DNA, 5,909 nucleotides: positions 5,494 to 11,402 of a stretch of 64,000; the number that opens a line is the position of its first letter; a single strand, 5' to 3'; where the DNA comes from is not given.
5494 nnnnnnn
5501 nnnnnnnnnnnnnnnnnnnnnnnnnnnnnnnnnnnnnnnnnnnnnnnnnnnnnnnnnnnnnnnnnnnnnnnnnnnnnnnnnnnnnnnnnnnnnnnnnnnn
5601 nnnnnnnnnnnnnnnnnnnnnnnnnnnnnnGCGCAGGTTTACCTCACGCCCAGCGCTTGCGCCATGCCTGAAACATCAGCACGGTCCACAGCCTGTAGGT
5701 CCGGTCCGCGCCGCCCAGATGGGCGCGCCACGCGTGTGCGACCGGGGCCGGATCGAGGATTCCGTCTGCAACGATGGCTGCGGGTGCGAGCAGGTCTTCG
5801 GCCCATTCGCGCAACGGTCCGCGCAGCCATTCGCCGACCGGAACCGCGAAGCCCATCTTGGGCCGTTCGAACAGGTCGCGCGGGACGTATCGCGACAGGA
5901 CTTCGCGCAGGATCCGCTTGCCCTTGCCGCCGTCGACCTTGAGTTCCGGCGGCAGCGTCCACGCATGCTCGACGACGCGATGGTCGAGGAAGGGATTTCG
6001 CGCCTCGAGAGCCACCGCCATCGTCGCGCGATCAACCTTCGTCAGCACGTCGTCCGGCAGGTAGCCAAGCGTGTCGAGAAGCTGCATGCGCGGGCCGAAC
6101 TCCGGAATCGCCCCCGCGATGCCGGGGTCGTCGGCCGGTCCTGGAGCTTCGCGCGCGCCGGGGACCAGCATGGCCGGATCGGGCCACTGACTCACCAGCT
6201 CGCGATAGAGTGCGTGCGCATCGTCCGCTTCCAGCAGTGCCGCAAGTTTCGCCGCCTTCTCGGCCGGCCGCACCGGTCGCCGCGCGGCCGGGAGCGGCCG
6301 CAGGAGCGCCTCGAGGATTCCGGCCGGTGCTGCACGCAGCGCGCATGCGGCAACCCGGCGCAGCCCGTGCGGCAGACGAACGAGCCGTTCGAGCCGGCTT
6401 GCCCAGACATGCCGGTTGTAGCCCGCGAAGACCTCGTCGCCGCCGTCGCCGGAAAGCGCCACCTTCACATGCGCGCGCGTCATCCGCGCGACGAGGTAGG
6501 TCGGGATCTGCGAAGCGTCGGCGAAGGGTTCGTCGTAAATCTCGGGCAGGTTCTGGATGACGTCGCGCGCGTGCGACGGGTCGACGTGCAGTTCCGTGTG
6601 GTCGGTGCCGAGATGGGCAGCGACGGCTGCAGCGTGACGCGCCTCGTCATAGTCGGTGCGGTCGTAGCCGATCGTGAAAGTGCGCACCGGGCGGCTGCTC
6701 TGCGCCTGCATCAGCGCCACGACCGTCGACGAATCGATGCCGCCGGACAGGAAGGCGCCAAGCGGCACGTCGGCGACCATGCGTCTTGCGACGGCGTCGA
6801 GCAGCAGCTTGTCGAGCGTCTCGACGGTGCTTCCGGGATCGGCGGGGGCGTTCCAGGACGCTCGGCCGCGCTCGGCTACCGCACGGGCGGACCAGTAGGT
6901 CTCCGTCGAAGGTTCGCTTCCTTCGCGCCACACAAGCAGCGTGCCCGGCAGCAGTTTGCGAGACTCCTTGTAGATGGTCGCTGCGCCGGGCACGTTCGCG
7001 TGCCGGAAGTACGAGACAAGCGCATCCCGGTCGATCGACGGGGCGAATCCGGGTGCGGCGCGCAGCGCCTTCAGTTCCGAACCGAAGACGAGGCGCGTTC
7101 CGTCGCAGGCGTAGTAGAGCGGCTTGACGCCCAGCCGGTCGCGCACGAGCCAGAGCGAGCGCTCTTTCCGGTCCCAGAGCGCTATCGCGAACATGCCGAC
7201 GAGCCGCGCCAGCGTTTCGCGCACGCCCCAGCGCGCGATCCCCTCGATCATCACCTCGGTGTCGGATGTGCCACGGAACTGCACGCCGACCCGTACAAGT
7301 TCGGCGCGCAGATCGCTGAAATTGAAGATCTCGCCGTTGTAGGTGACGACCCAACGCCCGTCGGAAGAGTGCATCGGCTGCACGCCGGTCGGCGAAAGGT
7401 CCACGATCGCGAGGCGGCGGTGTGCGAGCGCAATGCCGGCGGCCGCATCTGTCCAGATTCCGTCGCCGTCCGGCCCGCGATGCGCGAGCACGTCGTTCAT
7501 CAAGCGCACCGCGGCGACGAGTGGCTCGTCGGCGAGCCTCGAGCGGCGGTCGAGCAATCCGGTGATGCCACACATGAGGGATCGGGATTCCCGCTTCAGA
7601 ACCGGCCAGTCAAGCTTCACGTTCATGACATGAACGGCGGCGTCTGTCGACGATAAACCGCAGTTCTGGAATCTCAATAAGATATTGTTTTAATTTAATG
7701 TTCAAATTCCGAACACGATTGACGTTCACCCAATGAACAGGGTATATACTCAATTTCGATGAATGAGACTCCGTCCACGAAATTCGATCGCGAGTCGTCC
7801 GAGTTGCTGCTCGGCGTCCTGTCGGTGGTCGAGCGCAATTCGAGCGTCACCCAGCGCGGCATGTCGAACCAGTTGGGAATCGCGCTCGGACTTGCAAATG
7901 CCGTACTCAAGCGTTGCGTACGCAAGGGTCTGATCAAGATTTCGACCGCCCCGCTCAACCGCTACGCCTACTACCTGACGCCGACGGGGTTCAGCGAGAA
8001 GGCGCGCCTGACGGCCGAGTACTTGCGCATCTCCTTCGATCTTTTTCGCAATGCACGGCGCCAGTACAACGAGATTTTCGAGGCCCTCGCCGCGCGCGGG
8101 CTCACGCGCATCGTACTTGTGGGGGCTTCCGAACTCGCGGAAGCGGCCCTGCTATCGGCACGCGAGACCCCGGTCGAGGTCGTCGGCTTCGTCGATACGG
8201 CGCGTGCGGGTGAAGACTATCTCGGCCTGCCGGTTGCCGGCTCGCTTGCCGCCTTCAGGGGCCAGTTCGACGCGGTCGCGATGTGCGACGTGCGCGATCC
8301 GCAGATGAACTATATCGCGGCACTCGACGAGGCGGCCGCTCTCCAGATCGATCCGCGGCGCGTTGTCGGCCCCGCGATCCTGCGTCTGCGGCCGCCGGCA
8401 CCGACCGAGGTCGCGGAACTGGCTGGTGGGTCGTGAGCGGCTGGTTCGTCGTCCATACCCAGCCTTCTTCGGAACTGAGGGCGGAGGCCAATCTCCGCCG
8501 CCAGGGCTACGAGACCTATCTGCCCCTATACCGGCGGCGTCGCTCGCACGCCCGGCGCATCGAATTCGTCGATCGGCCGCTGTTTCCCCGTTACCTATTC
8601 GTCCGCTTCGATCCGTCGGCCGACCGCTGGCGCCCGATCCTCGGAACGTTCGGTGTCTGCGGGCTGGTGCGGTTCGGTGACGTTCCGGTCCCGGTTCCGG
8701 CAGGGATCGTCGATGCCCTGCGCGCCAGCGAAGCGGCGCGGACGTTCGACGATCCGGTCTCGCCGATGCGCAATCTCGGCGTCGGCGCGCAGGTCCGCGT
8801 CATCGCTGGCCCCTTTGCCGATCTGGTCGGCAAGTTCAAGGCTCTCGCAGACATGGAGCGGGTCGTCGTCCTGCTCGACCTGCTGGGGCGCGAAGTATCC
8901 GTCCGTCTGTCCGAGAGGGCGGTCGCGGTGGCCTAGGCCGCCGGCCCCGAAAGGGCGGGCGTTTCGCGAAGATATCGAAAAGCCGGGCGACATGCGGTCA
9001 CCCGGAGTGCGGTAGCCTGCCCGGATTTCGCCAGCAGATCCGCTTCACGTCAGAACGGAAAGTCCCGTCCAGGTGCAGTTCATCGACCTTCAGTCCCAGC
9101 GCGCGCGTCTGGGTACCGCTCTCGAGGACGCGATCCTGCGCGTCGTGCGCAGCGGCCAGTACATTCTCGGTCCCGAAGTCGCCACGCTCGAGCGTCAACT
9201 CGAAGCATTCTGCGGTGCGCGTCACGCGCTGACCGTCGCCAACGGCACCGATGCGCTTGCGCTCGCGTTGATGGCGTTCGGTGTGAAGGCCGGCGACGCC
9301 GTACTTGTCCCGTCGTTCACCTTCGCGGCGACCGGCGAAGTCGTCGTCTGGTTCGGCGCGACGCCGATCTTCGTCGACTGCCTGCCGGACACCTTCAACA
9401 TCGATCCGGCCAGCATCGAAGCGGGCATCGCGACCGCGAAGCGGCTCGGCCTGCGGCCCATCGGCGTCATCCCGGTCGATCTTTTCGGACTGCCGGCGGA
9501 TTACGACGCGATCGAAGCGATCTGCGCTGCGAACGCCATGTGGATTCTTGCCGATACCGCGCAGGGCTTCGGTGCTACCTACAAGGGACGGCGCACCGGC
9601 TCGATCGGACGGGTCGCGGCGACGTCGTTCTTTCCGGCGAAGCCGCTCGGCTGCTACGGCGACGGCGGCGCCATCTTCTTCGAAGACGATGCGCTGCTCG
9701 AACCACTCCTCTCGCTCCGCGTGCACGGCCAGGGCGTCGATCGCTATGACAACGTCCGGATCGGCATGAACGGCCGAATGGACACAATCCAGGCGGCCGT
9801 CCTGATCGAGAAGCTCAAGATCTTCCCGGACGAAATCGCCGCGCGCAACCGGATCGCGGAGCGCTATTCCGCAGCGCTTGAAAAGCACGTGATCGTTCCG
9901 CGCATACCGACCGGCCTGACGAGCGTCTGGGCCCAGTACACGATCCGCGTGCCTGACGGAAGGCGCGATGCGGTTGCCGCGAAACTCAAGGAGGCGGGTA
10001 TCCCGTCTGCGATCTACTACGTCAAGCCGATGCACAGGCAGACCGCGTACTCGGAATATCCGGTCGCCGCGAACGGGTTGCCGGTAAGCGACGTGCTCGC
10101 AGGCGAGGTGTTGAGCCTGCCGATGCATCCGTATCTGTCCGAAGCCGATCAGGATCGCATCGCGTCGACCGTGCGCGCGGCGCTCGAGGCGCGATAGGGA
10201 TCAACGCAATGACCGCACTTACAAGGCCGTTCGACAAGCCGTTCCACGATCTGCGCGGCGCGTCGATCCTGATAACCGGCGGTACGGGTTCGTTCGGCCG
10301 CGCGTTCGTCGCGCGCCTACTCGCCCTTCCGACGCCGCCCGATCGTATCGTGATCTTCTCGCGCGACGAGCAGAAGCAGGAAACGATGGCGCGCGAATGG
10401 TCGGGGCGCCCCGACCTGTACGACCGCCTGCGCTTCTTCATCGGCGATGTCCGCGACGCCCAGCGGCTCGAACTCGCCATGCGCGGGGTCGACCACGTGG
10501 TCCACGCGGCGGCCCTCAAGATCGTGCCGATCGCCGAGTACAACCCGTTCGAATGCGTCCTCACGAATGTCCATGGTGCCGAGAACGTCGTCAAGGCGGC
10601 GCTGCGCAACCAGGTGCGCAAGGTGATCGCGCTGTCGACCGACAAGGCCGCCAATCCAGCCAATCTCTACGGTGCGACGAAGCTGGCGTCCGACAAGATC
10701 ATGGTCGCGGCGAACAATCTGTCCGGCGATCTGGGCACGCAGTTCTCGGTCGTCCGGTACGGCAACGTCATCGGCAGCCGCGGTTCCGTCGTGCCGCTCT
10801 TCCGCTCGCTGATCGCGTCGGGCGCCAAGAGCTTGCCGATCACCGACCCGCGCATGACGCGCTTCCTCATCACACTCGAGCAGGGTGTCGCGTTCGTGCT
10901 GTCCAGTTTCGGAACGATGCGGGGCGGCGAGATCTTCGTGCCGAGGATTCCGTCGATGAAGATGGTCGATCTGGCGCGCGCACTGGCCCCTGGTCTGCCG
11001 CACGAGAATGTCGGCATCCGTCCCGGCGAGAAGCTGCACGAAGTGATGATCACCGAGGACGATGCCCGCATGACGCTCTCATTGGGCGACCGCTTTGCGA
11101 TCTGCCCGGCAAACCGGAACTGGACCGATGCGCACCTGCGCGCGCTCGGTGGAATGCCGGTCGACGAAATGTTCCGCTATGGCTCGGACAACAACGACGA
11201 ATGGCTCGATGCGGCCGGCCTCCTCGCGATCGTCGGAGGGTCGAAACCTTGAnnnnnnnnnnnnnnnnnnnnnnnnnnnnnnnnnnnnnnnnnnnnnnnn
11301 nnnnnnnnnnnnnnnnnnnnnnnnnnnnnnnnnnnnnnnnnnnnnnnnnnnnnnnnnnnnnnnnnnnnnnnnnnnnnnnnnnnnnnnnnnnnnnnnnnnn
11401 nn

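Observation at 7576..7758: Three identically spaced GTTC-N7-GAAC inverted repeats in the AT-rich divergent control region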

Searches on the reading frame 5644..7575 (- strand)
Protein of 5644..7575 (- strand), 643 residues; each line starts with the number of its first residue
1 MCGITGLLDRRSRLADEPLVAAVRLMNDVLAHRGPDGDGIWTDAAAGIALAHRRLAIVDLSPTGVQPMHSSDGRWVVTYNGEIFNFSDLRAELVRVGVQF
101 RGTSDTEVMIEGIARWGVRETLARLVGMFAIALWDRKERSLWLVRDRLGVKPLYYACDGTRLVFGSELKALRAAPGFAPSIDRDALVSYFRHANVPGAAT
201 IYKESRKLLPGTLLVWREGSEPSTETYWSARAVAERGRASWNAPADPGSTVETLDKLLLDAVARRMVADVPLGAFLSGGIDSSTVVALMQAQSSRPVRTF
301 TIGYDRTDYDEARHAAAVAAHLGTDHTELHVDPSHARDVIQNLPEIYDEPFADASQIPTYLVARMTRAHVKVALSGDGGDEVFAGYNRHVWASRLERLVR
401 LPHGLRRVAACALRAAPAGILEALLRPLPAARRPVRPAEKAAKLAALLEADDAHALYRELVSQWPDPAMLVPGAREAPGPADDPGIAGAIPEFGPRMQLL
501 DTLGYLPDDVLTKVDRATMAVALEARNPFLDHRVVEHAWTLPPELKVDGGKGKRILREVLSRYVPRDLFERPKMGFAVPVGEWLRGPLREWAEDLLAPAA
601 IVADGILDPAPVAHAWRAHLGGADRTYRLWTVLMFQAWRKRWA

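Call 10: search_protein_families(library=ncbifam, proteins=[window:5644-7575:-], max_evalue=0.00001)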
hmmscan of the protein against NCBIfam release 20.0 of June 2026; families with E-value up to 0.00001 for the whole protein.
window:5644-7575:- (643 aa): 9 families
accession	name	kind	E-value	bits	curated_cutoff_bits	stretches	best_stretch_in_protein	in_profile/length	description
TIGR03108.1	eps_aminotran_1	hypoth_equivalog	6.6e-170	566.8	816.9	2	1-408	1-397/628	XrtA/PEP-CTERM system amidotransferase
TIGR01536.1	asn_synth_AEB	equivalog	9.6e-146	486.8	267.1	1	2-576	1-517/517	asparagine synthase (glutamine-hydrolyzing)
TIGR03104.1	trio_amidotrans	equivalog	6.2e-118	394.6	570.1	2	1-387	1-381/589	N-acetylglutaminylglutamine amidotransferase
NF006949.0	PRK09431.1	equivalog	5.9e-83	279.3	499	3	1-172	1-166/554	asparagine synthase B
NF033535.1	lass_lactam_cya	exception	4.4e-65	220.5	525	2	1-383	1-376/668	lasso peptide isopeptide bond-forming cyclase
NF033561.1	macrolact_Ik_Al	subfamily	2.8e-17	62.6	300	1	113-408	66-360/561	albusnodin/ikarugamycin family macrolactam cyclase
TIGR01134.1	purF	equivalog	7.7e-09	35.4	350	1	63-173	82-201/432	amidophosphoribosyltransferase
NF001484.0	PRK00331.1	subfamily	1.5e-08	33.5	381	1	48-172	67-199/601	isomerizing glutamine--fructose-6-phosphate transaminase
TIGR01135.1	glmS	equivalog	3.5e-07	29.1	418.05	1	48-171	66-197/607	glutamine--fructose-6-phosphate transaminase (isomerizing)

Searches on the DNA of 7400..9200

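Call 66: search_rna_families(source=window, start=7400, end=9200, threshold=evalue, max_evalue=1, show_alignments=2)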
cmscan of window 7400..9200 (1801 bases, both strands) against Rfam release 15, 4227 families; matches with E-value up to 1: 0.
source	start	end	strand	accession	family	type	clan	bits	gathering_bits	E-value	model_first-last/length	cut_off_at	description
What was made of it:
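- Tried and rejected: Rfam on 7400-9200: nothing, so no known RNA motif explains the region (call 66).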

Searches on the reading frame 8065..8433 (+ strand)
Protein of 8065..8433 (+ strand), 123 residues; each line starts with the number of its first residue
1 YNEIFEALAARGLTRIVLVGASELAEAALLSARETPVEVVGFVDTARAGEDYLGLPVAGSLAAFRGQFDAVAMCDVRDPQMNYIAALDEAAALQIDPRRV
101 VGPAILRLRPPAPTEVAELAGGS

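Call 82: predict_structure(alignment_id=A3)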
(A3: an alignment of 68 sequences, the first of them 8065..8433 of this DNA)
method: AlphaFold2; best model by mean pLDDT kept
length: 123 residues; sequences in the alignment: 68
mean_pLDDT: 92.5   pTM: 0.84
mean pLDDT of the five models: 92.5, 92.4, 92.4, 92.3, 91.9
residues with pLDDT >= 90: 109; 70-90: 3; 50-70: 3; < 50: 8
segments of 3 or more residues with pLDDT < 50: 118-123
pLDDT, mean of each block of 10 residues (from residue 1): 98 98 97 98 97 97 98 96 97 97 94 57 44
secondary structure, 60 per line:
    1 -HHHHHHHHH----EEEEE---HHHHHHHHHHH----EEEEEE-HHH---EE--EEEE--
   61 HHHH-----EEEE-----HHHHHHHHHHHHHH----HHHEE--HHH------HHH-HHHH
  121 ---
elements in order: H2-10 E15-19 H23-33 E38-43 E55-58 H61-64 E70-73 H79-92 H117-120
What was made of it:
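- Tried and rejected: Only the C-terminal domain was usable after re-modelling (call 82).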

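Call 84: fold_search(model_id=the predicted structure, library=pdb)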
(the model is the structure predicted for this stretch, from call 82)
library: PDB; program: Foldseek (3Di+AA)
matches with E <= 10: 1459; with E <= 0.001: 3
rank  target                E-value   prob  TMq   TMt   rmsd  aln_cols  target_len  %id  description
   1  1iuk                  6.0e-04  1.00  0.56  0.51   3.9        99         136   21  The structure of native ID.343 from Thermus thermophilus (released 2003-07-15)
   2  7jmk_C                7.7e-04  1.00  0.55  0.24   2.4        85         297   22  GTP-specific succinyl-CoA synthetase complexed with Mg-GDP in space group P32 (released 2021-03-10)
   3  1oi7                  9.3e-04  1.00  0.56  0.27   4.2       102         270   20  The Crystal Structure of Succinyl-CoA synthetase alpha subunit from Thermus Thermophilus (released 2003-07-04)
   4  6g4q_A                1.1e-03  1.00  0.53  0.23   2.5        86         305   23  Structure of human ADP-forming succinyl-CoA ligase complex SUCLG1-SUCLA2 (released 2018-04-11)
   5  7jmk_A                1.4e-03  1.00  0.53  0.24   2.5        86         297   21  GTP-specific succinyl-CoA synthetase complexed with Mg-GDP in space group P32 (released 2021-03-10)
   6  4xx0_A                1.4e-03  1.00  0.54  0.24   2.5        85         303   22  CoA bound to pig GTP-specific succinyl-CoA synthetase (released 2015-08-12)
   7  2fp4_A                1.6e-03  1.00  0.54  0.24   2.5        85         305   22  Crystal structure of pig GTP-specific succinyl-CoA synthetase in complex with GTP (released 2006-02-21)
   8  7jkr_A                2.1e-03  1.00  0.55  0.24   2.4        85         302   22  GTP-specific succinyl-CoA synthetase complexed with Mg-GMPPNP, phosphohistidine loop pointing towards nucleotide bindi (released 2021-03-10)
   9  9swj_A                2.1e-03  1.00  0.54  0.24   2.5        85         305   25  Human ADP-forming succinyl-CoA ligase complex SUCLG1-SUCLA2 bound to coenzyme A (released 2025-10-22)
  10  7msr_A                2.2e-03  1.00  0.55  0.24   2.4        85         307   25  Human E105Qa GTP-specific succinyl-CoA synthetase complexed with succinyl-phosphate, magnesium ion and desulfo-coenzym (released 2022-10-12)
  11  6xru_A                2.9e-03  1.00  0.54  0.23   2.5        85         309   22  GTP-specific succinyl-CoA synthetase complexed with desulfo-coenzyme A, magnesium ions and succinates (released 2021-03-10)
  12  7jj0_A                2.9e-03  1.00  0.53  0.24   2.7        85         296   22  GTP-specific succinyl-CoA synthetase complexed with Mg-GMPPCP (released 2021-03-10)
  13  3ufx_A                2.9e-03  1.00  0.56  0.26   4.1       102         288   20  Thermus aquaticus succinyl-CoA synthetase in complex with GDP-Mn2+ (released 2012-06-27)
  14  1euc_A                3.3e-03  1.00  0.58  0.26   3.5       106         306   21  CRYSTAL STRUCTURE OF DEPHOSPHORYLATED PIG HEART, GTP-SPECIFIC SUCCINYL-COA SYNTHETASE (released 2000-07-27)
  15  2g6t_A                3.5e-03  1.00  0.55  0.24   2.7        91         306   13  Crystal structure of an uncharacterized protein from Clostridium acetobutylicum (released 2006-03-14)
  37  3wg9_D                1.7e-02  0.99  0.57  0.37   5.2       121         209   17  Crystal structure of RSP, a Rex-family repressor (released 2014-08-13)
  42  3wg9_B                2.1e-02  0.99  0.59  0.38   5.1       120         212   18  Crystal structure of RSP, a Rex-family repressor (released 2014-08-13)
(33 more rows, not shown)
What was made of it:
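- Closest known: Rex redox-sensing repressors. Same: The Rex-family protein RSP (3wg9) is among the fold matches (TM 0.57-0.59; call 84).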

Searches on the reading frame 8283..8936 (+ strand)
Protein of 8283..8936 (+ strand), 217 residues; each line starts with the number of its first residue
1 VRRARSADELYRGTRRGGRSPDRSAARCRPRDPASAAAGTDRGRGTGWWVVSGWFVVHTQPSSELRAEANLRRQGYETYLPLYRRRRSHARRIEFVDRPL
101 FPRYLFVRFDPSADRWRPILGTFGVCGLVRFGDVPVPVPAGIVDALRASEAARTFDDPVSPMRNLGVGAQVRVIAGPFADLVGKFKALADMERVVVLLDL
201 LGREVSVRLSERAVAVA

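Call 10: search_protein_families(library=ncbifam, proteins=[window:8283-8936:+], max_evalue=0.00001)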
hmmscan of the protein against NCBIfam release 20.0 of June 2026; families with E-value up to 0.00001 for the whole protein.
window:8283-8936:+ (217 aa): 5 families
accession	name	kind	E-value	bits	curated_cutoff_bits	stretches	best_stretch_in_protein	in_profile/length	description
TIGR01955.1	RfaH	equivalog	9.2e-36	123.2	144.5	1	54-212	1-156/159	transcription/translation regulatory transformer protein RfaH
NF033644.1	antiterm_UpxY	subfamily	4.4e-22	78.8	100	1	54-211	1-161/164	UpxY family transcription antiterminator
NF006534.0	PRK09014.1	equivalog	1.2e-21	77.3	124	1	53-213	3-158/162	transcription/translation regulatory transformer protein RfaH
TIGR00922.1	nusG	equivalog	9.9e-14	51.5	135.7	1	54-210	1-165/172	transcription termination/antitermination protein NusG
TIGR01956.2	NusG_myco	equivalog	5e-07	29.6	150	0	154-210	175-232/239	transcription termination/antitermination protein NusG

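Call 11: search_protein_families(library=pfam, proteins=[window:8283-8936:+], max_evalue=0.001)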
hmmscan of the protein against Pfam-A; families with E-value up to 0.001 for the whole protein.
window:8283-8936:+ (217 aa): 1 family
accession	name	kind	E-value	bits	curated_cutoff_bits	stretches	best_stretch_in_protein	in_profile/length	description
PF02357.24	NusG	-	2.3e-19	70.1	22.2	1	54-146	3-92/93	Transcription termination factor nusG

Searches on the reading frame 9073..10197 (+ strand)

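Call 11: search_protein_families(library=pfam, proteins=[window:9073-10197:+], max_evalue=0.001)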
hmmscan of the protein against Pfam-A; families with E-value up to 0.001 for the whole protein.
window:9073-10197:+ (374 aa): 2 families
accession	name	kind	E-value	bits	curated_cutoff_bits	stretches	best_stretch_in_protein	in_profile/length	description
PF01041.23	DegT_DnrJ_EryC1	-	1.5e-104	350.6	19.8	1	18-368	8-360/360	DegT/DnrJ/EryC1/StrS aminotransferase family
PF00155.27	Aminotran_1_2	-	4.1e-08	33.2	19.7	1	37-129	45-147/361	Aminotransferase class I and II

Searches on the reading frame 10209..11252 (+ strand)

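Call 10: search_protein_families(library=ncbifam, proteins=[window:10209-11252:+], max_evalue=0.00001)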
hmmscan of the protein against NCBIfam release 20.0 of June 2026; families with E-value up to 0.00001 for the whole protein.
window:10209-11252:+ (347 aa): 15 families
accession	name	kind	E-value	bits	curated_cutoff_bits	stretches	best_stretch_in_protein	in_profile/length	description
TIGR03589.1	PseB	equivalog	4e-146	486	407.75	1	17-339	4-321/324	UDP-N-acetylglucosamine 4,6-dehydratase (inverting)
TIGR04130.1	FnlA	equivalog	2.7e-73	246.8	730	1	19-338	6-321/337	UDP-N-acetylglucosamine 4,6-dehydratase/5-epimerase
TIGR04180.1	EDH_00030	hypoth_equivalog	1.2e-17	63.9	475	1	20-218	1-209/297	NAD-dependent 4,6-dehydratase LegB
TIGR01179.1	galE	equivalog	7.2e-12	44.8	262.3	1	20-191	2-180/332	UDP-glucose 4-epimerase GalE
TIGR03466.1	HpnA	hypoth_equivalog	1.5e-09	37.3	367.65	1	20-145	3-114/327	hopanoid-associated sugar epimerase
TIGR01746.1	Thioester-redct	subfamily_domain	2.8e-09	36.7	213.35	1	20-189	2-197/371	thioester reductase domain-containing protein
NF005539.0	PRK07201.1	equivalog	6.6e-08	31.7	549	1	20-133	3-114/657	SDR family oxidoreductase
TIGR01181.1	dTDP_gluc_dehyt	equivalog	6.8e-08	31.9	365.1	1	20-146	2-127/321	dTDP-glucose 4,6-dehydratase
NF041293.1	G6PDh_Azf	equivalog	1e-07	31.6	400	1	19-148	4-119/252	NAD-dependent glucose-6-phosphate dehydrogenase Azf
TIGR01214.1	rmlD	equivalog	1.9e-07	30.5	224.05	1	20-169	2-139/285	dTDP-4-dehydrorhamnose reductase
TIGR02622.1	CDP_4_6_dhtase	equivalog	3e-07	29.9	278.45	1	17-148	4-133/352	CDP-glucose 4,6-dehydratase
NF042422.1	oxyalk_red_OleD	equivalog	3.3e-07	30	580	1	20-146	3-112/329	2-alkyl-3-oxoalkanoate reductase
NF052578.1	StrlDmthSdmBMthl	equivalog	1.5e-06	28.2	600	1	20-148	3-117/328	sterol demethylase protein SdmB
NF042423.1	oxyalk_red_Shew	equivalog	1.8e-06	27.3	580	1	20-145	11-119/331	2-alkyl-3-oxoalkanoate reductase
NF011728.1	PRK15181.1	equivalog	7.3e-06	25.2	760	0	20-137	18-134/348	Vi polysaccharide biosynthesis UDP-N-acetylglucosaminuronic acid C-4 epimerase TviC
